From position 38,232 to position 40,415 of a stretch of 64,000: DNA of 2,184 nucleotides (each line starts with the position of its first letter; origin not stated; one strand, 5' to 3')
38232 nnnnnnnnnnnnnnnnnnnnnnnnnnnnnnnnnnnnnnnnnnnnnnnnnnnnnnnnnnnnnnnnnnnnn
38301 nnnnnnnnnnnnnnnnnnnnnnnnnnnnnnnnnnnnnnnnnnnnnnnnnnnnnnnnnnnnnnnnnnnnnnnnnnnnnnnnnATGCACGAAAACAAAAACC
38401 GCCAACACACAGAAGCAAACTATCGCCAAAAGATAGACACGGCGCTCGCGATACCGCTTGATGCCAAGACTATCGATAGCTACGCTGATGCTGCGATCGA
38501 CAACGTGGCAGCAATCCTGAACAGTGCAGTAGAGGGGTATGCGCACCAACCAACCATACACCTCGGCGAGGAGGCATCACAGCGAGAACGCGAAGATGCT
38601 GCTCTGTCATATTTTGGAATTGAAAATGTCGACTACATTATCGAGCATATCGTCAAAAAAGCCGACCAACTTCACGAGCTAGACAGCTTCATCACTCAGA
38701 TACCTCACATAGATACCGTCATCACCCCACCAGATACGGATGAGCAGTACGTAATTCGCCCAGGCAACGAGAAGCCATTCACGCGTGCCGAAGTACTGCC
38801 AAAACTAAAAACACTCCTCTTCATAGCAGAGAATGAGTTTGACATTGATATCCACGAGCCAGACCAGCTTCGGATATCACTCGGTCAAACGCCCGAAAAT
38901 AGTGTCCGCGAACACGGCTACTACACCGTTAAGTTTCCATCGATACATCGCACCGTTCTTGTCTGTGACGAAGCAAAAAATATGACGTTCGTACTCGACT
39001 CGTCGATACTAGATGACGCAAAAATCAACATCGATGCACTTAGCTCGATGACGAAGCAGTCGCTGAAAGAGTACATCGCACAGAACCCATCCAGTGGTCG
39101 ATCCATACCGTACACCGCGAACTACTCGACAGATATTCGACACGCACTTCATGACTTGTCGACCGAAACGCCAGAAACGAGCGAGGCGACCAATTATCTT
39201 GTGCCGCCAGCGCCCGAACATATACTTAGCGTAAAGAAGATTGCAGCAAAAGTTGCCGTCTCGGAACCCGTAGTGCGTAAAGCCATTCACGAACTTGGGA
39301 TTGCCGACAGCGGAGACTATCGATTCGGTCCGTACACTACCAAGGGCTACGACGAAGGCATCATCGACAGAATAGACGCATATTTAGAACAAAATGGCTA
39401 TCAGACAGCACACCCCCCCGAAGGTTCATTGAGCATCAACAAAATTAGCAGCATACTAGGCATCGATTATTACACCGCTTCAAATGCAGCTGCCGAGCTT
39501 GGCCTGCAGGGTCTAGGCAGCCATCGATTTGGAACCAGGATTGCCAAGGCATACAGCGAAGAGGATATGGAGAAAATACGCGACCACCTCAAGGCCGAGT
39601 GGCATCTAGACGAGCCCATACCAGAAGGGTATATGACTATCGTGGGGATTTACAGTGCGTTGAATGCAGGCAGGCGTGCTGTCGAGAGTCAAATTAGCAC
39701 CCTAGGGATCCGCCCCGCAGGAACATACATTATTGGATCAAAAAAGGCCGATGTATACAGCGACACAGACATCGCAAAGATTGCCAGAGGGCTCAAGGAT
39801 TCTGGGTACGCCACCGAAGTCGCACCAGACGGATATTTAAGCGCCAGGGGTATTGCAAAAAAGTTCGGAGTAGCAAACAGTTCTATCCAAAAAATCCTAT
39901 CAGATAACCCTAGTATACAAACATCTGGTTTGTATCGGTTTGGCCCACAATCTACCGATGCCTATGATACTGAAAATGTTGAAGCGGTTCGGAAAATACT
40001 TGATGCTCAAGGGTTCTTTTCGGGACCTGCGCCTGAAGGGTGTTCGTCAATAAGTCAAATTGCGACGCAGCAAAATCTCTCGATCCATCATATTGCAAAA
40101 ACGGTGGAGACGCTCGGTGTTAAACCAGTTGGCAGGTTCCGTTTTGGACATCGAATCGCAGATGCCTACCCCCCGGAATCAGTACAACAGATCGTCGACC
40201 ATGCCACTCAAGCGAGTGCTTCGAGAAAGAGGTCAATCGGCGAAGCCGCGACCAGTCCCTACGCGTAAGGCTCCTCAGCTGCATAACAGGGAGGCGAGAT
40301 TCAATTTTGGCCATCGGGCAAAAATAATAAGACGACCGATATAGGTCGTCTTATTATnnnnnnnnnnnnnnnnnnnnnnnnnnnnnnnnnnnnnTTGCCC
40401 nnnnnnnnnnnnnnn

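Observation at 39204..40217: Five tandem 68-aa winged-HTH-like repeats in a 628-aa protein next to the pilin/T4SS neighbourhood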

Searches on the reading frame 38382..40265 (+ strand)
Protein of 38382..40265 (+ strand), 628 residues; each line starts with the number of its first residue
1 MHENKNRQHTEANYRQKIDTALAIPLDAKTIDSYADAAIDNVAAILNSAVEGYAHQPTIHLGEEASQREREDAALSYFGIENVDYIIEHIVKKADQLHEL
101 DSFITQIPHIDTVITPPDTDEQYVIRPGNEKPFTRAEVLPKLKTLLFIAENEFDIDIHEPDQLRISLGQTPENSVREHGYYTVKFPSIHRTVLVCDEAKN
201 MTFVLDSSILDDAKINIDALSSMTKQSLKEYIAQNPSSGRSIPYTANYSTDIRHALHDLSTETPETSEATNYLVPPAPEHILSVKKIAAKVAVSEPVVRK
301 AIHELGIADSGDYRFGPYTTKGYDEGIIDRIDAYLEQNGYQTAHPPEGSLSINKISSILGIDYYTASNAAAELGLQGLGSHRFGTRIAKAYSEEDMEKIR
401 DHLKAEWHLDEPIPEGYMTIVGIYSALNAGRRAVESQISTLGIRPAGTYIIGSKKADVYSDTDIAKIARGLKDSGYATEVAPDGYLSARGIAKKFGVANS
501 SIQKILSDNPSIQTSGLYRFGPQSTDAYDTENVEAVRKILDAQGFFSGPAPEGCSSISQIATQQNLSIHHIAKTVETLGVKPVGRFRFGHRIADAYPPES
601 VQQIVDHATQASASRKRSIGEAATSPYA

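Call 4: search_protein_families(library=pfam, proteins=[window:38382-40265:+], max_evalue=10)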
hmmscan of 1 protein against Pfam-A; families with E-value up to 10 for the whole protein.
window:38382-40265:+ (628 aa): 9 families
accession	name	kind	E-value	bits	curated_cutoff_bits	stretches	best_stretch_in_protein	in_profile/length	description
PF00392.27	GntR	-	3.5e-05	23.8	27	1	278-305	20-48/64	Bacterial regulatory proteins, gntR family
PF02082.26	Rrf2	-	0.00011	22.8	30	2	275-306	17-48/132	Iron-dependent Transcriptional regulator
PF01418.23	HTH_6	-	0.0026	18.2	28.3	1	282-307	35-60/77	Helix-turn-helix domain, rpiR family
PF12802.13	MarR_2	-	0.0078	16.8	27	1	344-378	17-49/61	MarR family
PF13384.12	HTH_23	-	0.0088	16.3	24.6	0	282-303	18-39/50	Homeodomain-like domain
PF08279.18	HTH_11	-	0.04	14.2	25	1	279-305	14-39/55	HTH domain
PF07244.20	POTRA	-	0.085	14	21.3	0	451-480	23-57/79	Surface antigen variable number repeat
PF02796.21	HTH_7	-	0.15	12.6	23.8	0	487-508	23-44/45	Helix-turn-helix domain of resolvase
PF13730.12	HTH_36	-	0.25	11.6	25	0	283-305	27-49/55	Helix-turn-helix domain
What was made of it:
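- On Pfam HTH_17 (PF12728, excisionase-type HTH) / MerR Pfam families: For the whole protein, the best hits are GntR at 23.8 bits (cut-off 27) and Rrf2 at 22.8 (cut-off 30), with no HTH_17 or MerR hit (call 4).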

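Call 5: search_protein_families(library=ncbifam, proteins=[window:38382-40265:+], max_evalue=10)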
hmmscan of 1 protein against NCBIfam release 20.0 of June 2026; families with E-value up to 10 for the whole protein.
window:38382-40265:+ (628 aa): 2 families
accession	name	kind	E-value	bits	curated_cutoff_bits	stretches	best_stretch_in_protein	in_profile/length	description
NF033546.1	transpos_IS21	equivalog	0.079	12.5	160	1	486-526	9-51/294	IS21 family transposase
NF009147.0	PRK12496.1-4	equivalog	0.14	11.7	311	1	16-58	79-121/170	hypothetical protein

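Call 9: find_homologous_proteins(query=window:38382-40265:+)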
Query window:38382-40265:+ (628 aa): 5 proteins with E <= 0.001 among 8000 candidates.
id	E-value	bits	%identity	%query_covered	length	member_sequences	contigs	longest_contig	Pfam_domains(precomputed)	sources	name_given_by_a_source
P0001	8.5e-117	410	37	98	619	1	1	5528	PF08279.19,PF13730.13,PF14493.13,PF00392.28,PF08220.19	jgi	-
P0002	2.3e-77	279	27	96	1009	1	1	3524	PF19555.5,PF08279.19,PF13730.13,PF12802.14,PF00392.28,PF13545.13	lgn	-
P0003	5.6e-75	272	31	95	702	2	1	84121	PF08279.19,PF13730.13,PF18039.8,PF14053.12,PF13542.13,PF00392.28,PF17195.10,PF08784.18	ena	-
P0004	7.0e-61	225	30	96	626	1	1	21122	-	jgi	jgi:hypothetical protein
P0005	3.3e-39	153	29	70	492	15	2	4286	-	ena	-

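Call 12: search_solved_structures(query=window:38382-40265:+, max_evalue=10)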
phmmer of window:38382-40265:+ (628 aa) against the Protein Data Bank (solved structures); distinct sequences matched with E-value up to 10: 0.

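Call 25: find_encoding_contigs(protein=P0003, flank=10000, max_places=3)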
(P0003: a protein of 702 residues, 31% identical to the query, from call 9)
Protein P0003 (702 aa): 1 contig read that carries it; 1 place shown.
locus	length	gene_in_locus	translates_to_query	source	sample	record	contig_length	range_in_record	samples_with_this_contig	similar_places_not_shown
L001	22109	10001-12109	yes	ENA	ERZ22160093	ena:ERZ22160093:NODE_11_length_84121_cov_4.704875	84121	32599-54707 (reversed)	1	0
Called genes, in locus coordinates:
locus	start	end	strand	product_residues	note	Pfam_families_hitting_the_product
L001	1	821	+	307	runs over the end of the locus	PF06144:DNA_pol3_delta (faint), PF21694:DNA_pol3_delta_C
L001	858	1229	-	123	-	-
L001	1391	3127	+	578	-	-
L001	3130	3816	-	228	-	PF02585:PIG-L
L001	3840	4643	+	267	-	PF01509:TruB_N, PF16198:TruB_C_2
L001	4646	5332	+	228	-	PF01263:Aldose_epim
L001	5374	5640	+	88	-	PF00312:Ribosomal_S15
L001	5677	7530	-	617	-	PF13205:Big_5 (faint), PF13529:Peptidase_C39_2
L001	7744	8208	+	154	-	-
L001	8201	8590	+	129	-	PF04266:ASCH (weak)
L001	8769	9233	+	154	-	PF16571:FBP_C (weak)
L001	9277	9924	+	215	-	-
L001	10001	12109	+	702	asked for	PF13542:HTH_Tnp_ISL3 (faint), PF14053:DUF4248 (faint), PF08784:RPA_C (faint), PF00392:GntR (faint), PF08279:HTH_11 (faint), PF13730:HTH_36 (faint), PF17195:DUF5132 (faint), PF18039:UBA_6 (faint)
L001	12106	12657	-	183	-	PF00156:Pribosyltran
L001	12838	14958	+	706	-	PF01138:RNase_PH, PF03725:RNase_PH_C, PF01138:RNase_PH, PF00013:KH_1, PF00575:S1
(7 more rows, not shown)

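Call 26: find_encoding_contigs(protein=P0004, flank=10000, max_places=3)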
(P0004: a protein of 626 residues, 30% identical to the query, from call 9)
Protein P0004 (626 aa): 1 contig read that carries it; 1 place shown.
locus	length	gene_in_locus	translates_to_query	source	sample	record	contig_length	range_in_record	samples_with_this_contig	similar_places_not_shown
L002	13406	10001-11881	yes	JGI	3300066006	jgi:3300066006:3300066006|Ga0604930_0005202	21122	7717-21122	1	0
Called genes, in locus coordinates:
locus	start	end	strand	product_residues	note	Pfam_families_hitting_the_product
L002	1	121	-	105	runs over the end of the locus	PF09527:ATPase_gene1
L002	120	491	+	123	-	PF00462:Glutaredoxin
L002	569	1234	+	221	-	-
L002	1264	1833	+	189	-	PF02572:CobA_CobO_BtuR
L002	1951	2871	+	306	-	PF00781:DAGK_cat (weak)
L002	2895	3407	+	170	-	PF01583:APS_kinase (weak), PF06414:Zeta_toxin, PF08433:KTI12, PF13671:AAA_33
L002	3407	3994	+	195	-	PF00565:SNase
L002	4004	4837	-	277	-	PF13641:Glyco_tranf_2_3, PF00535:Glycos_transf_2, PF13632:Glyco_trans_2_3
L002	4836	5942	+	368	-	-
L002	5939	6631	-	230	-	-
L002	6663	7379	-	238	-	-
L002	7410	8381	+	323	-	-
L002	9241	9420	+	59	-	-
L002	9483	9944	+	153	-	PF01668:SmpB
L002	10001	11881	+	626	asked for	-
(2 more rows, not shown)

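Call 27: search_protein_representatives(alignment_id=A2)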
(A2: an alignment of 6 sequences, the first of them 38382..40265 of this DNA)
Query: 6 sequences, 642 profile positions. Proteins with E-value up to 0.001 (for the whole library): 1348; up to 1e-10: 893; up to 1e-30: 522. The best 150 are listed.
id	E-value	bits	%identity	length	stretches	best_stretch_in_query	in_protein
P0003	1.5e-276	935.3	-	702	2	1-621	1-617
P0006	3.2e-265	897.9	-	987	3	9-432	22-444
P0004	1.3e-262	889.2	-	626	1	6-624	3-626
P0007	6.2e-248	840.7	-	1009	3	6-620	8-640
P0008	2.8e-237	805.5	-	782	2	7-623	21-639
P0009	2.4e-233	792.6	-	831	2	1-558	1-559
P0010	3.3e-225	765.7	-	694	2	7-495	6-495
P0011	1.4e-219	747.0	-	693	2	8-388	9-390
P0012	1.6e-210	717.2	-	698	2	6-590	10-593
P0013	1.7e-207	707.1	-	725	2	10-617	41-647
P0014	1.7e-203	694.0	-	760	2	1-599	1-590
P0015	5.2e-203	692.3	-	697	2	12-610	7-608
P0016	7.2e-199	678.7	-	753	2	11-557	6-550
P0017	8.5e-199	678.4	-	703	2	10-521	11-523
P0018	3.4e-197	673.1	-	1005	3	10-597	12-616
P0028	1.0e-181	622.0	-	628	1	1-619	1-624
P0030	3.8e-176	603.6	-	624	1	7-618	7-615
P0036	1.8e-171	588.1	-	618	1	6-617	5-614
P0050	2.2e-160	551.5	-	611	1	1-618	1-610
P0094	1.2e-138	479.7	-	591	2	7-432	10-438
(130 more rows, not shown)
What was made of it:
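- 1348 cluster representatives (call 27).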

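Call 40: find_related_loci(query=window:38382-40265:+, collection=genome_contigs, flank=6000)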
Query window:38382-40265:+ (628 aa) in genome_contigs; peptide patterns used: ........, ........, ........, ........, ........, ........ (x = any residue, [..] = any of these).
61 stretches matched a pattern, but none encodes a relative of the query by tblastn (E <= 1e-3).
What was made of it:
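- Tried and rejected: The scan with the window protein found nothing (call 40).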

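Call 48: find_related_loci(query=A6, collection=genome_contigs, flank=6000)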
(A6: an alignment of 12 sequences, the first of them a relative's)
Query A6 (591 aa) in genome_contigs; peptide patterns used: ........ (x = any residue, [..] = any of these).
38 stretches matched a pattern; 14 encode a relative of the query (tblastn E <= 1e-3); 14 distinct loci.
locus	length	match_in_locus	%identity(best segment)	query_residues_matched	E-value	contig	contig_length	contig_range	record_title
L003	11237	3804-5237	36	15-587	9e-79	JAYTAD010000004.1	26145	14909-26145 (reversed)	MAG: Candidatus Saccharibacteria bacterium isolate GFS_1383 GFS_1383_3, whole genome shotgun sequence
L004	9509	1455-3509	36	18-568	2e-77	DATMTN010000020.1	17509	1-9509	MAG TPA_asm: Candidatus Microsaccharimonas sp. isolate SMAG_U13014 k141_108348, whole genome shotgun sequence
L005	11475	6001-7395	38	20-566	1e-77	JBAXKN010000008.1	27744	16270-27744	MAG: Candidatus Saccharibacteria bacterium isolate ELA402 MAG402_8, whole genome shotgun sequence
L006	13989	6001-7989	33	24-568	3e-71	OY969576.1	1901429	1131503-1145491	MAG: uncultured bacterium isolate MFD04463.bin.1.146 genome assembly, chromosome: 1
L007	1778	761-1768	41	1-336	1e-67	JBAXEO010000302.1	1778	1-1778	MAG: Coriobacteriia bacterium isolate ELA247 MAG247_302, whole genome shotgun sequence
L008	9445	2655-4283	32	18-569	2e-63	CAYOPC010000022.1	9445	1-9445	MAG TPA_asm: uncultured Gammaproteobacteria bacterium isolate SRP294416_co3_77 genome assembly, contig: NODE_15428_lengt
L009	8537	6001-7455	33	1-562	1e-59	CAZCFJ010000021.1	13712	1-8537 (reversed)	MAG TPA_asm: uncultured Gammaproteobacteria bacterium isolate SRP089250_co1_26 genome assembly, contig: NODE_7889_length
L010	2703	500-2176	29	10-574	5e-56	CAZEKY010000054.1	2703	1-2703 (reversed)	MAG TPA_asm: uncultured Gammaproteobacteria bacterium isolate SRP192927_co1_638 genome assembly, contig: NODE_125576_len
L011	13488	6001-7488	31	10-515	4e-55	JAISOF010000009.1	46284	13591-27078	MAG: Candidatus Nomurabacteria bacterium isolate Iy174_bin30 k119_2968703, whole genome shotgun sequence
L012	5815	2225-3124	37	16-307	1e-45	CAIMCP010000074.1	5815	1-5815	uncultured Candidatus Saccharibacteria bacterium isolate Kiruna2_bin-2349 genome assembly, contig: bin-2349:074/130, who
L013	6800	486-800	34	117-229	7e-12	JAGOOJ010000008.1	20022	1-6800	MAG: Candidatus Moraniibacteriota bacterium isolate Gw_Eff_bin_190 Gw_Eff_5644_length_20022_cov_14.766122, whole genome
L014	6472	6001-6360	31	116-227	2e-8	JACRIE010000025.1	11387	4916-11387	MAG: Candidatus Peregrinibacteria bacterium isolate NC_groundwater_1795_Pr3_B-0.1um_48_31 SR-2_scaffold_141_1293191, who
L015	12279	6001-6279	33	98-205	2e-8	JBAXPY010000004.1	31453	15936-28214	MAG: Candidatus Moraniibacteriota bacterium isolate ELA543 MAG543_4, whole genome shotgun sequence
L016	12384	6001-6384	29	97-217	3e-7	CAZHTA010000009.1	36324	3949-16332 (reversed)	MAG TPA_asm: uncultured Gammaproteobacteria bacterium isolate SRP272421_co2_50 genome assembly, contig: NODE_2359_length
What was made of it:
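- Tried and rejected: A sub-alignment sharing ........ then worked (call 48).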

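Call 49: predict_structure(alignment_id=A5)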
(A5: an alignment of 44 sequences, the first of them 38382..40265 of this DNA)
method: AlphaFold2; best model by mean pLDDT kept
length: 628 residues; sequences in the alignment: 44
mean_pLDDT: 90.0   pTM: 0.62
mean pLDDT of the five models: 90.0, 89.4, 88.9, 86.7, 86.0
residues with pLDDT >= 90: 435; 70-90: 166; 50-70: 17; < 50: 10
segments of 3 or more residues with pLDDT < 50: 1-10
pLDDT, mean of each block of 10 residues (from residue 1): 42 84 92 95 93 88 87 89 91 97 96 86 59 84 97 95 96 87 97 96 96 92 94 94 93 93 76 92 94 92 92 88 94 91 85 95 94 91 86 96 92 93 89 93 93 92 94 83 93 92 94 90 89 95 88 95 94 95 90 94 95 84 75
secondary structure, 60 per line:
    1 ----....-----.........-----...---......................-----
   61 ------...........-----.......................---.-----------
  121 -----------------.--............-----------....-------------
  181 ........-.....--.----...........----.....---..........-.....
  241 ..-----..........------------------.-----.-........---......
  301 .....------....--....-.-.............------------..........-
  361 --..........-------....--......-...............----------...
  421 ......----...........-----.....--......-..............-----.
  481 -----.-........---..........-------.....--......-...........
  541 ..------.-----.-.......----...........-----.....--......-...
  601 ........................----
elements in order: H5-8 H14-22 H34-55 H67-77 H83-105 H141-152 E164-167 E181-185 E190-194 E202-206 H207-212 H217-221 H225-234 E239-242 H248-257 H284-291 H295-305 E312-315 E318-321 H325-337 H352-359 H363-372 E380-383 E386-391 H393-407 H420-426 H431-441 E447-451 E454-459 H461-474 H488-495 H499-508 E516-520 E523-528 H530-542 H557-563 H568-578 E584-588 E591-596 H598-624
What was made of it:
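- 38697..38801 (+): Extended linker, aa 106-140, carrying the conserved '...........' motif. This is the least confident part of the model. Call 49 (pLDDT 59 for aa 121-130).
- On Canonical MerR transcription regulators: Only the last helix is longer (598-624), and the protein ends there (call 49).
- Full-length model: pLDDT 90, with the same elements five times (call 49).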

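Call 53: fold_search(model_id=the predicted structure, library=pdb)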
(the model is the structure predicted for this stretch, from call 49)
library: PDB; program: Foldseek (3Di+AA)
matches with E <= 10: 451; with E <= 0.001: 0
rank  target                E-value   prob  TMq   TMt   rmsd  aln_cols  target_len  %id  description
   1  8ohd_A                9.3e-03  0.23  0.07  0.06  22.2       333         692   12  60S ribosomal subunit bound to the E3-UFM1 complex - state 3 (native) (released 2024-02-21)
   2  8b9x_A                1.3e-02  0.28  0.06  0.13  21.0       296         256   12  Chimeric protein of human UFM1 E3 ligase, UFL1, and DDRGK1 (released 2023-10-25)
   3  8b9x_B                2.3e-02  0.23  0.06  0.13  20.9       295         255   12  Chimeric protein of human UFM1 E3 ligase, UFL1, and DDRGK1 (released 2023-10-25)
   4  3hh0_A                5.2e-02  0.87  0.08  0.31  12.9       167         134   14  Crystal structure of a transcriptional regulator, MerR family from Bacillus cereus (released 2009-05-26)
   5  8co1_A1               8.7e-02  0.21  0.08  0.09  28.4       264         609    9  Type II Secretion System (released 2024-04-10)
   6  3l76_B                1.1e-01  0.13  0.07  0.07  22.7       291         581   14  Crystal Structure of Aspartate Kinase from Synechocystis (released 2010-06-09)
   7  1y10_D                1.4e-01  0.16  0.08  0.13  25.8       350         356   12  Mycobacterial adenylyl cyclase Rv1264, holoenzyme, inhibited state (released 2005-05-24)
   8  1r8d_A                1.8e-01  0.92  0.08  0.40  11.2       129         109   12  Crystal Structure of MtaN Bound to DNA (released 2004-08-17)
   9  3hh0_C                1.8e-01  0.66  0.08  0.32  13.4       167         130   13  Crystal structure of a transcriptional regulator, MerR family from Bacillus cereus (released 2009-05-26)
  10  3d71_A                1.8e-01  0.54  0.08  0.16  12.6       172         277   14  Crystal structure of E253Q BMRR bound to 22 base pair promoter site (released 2008-08-26)
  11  3hh0_B                2.2e-01  0.47  0.08  0.31  14.5       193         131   11  Crystal structure of a transcriptional regulator, MerR family from Bacillus cereus (released 2009-05-26)
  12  4g7h_F                2.2e-01  0.09  0.10  0.13  18.6       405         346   12  Crystal structure of Thermus thermophilus transcription initiation complex (released 2012-10-31)
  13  1y10_C                2.4e-01  0.11  0.08  0.13  25.2       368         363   12  Mycobacterial adenylyl cyclase Rv1264, holoenzyme, inhibited state (released 2005-05-24)
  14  1r8d_B                3.0e-01  0.85  0.08  0.40  11.2       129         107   12  Crystal Structure of MtaN Bound to DNA (released 2004-08-17)
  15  6lts_F                3.3e-01  0.09  0.10  0.14  18.5       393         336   11  Crystal structure of Thermus thermophilus transcription initiation complex comprising a truncated sigma finger (released 2020-03-11)
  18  5i44_A                4.0e-01  0.99  0.08  0.65   4.4        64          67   11  Structure of RacA-DNA complex; P21 form (released 2016-05-04)
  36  5i44_B                7.0e-01  0.97  0.09  0.68   7.4        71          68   15  Structure of RacA-DNA complex; P21 form (released 2016-05-04)
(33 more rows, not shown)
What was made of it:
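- RacA gives the same TM (0.65-0.68) against the full-length model (call 53). The top full-length Foldseek hits include UFL1/DDRGK1 tandem winged helices (call 53). The UFL1 matches have low probability (0.23-0.28) and TM of 0.06-0.13 (call 53).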

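Call 62: fold_search(model_id=the predicted structure, library=viral)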
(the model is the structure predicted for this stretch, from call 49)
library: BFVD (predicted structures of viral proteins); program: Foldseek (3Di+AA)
matches with E <= 10: 649; with E <= 0.001: 2
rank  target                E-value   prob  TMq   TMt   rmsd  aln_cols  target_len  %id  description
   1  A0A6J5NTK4            6.4e-04  1.00  0.12  0.32  10.0       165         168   18  Uncharacterized protein [uncultured Caudovirales phage]
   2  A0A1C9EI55            9.1e-04  1.00  0.15  0.55   5.1       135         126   13  HTH DNA binding protein [Rhodococcus phage ChewyVIII]
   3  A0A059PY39            3.4e-03  0.90  0.08  0.19  17.1       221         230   13  Uncharacterized protein [Anabaena phage A-4L]
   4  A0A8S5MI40            1.0e-02  0.92  0.12  0.27  12.3       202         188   13  Uncharacterized protein [Siphoviridae sp. ctvyM23]
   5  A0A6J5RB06            1.4e-02  0.82  0.11  0.25  23.9       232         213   12  Uncharacterized protein [uncultured Caudovirales phage]
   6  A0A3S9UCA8            1.4e-02  1.00  0.10  0.56   6.5        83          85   19  (no name in the UniProt tables at hand)
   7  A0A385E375            2.1e-02  0.90  0.10  0.28  15.4       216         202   13  Helix-turn-helix domain-containing protein [Gordonia phage Schmidt]
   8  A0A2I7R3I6            2.5e-02  0.89  0.09  0.32  17.7       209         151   12  (no name in the UniProt tables at hand)
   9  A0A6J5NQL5            2.6e-02  0.98  0.11  0.38   8.4       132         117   13  Helix-turn-helix domain containing protein [uncultured Caudovirales phage]
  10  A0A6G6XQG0            2.9e-02  0.87  0.10  0.14   8.4       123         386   17  (no name in the UniProt tables at hand)
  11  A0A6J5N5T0            3.2e-02  1.00  0.09  0.60   4.2        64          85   19  Uncharacterized protein [uncultured Caudovirales phage]
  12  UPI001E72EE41         3.4e-02  0.75  0.09  0.19  18.5       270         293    9  (no name look-up for this kind of identifier)
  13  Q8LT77                3.7e-02  0.23  0.08  0.16  16.4       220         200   15  Uncharacterized protein [Vibrio phage VpV262]
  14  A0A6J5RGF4            4.2e-02  0.99  0.10  0.47  10.2       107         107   14  MerR-type HTH domain containing protein [uncultured Caudovirales phage]
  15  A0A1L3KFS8            6.9e-02  0.06  0.08  0.06  33.4       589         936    9  (no name in the UniProt tables at hand)
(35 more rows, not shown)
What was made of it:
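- Closest known: Excisionases / recombination directionality factors. Same: Viral 'excisionase family' models match (call 62).
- Closest known: Phage multi-HTH proteins. Same: Two to three consecutive MerR/Xis-type modules align with the array (E 6e-4 and 9e-4; call 62).
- Phage proteins with 1-3 such modules match at E 6e-4 and 9e-4 (call 62).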
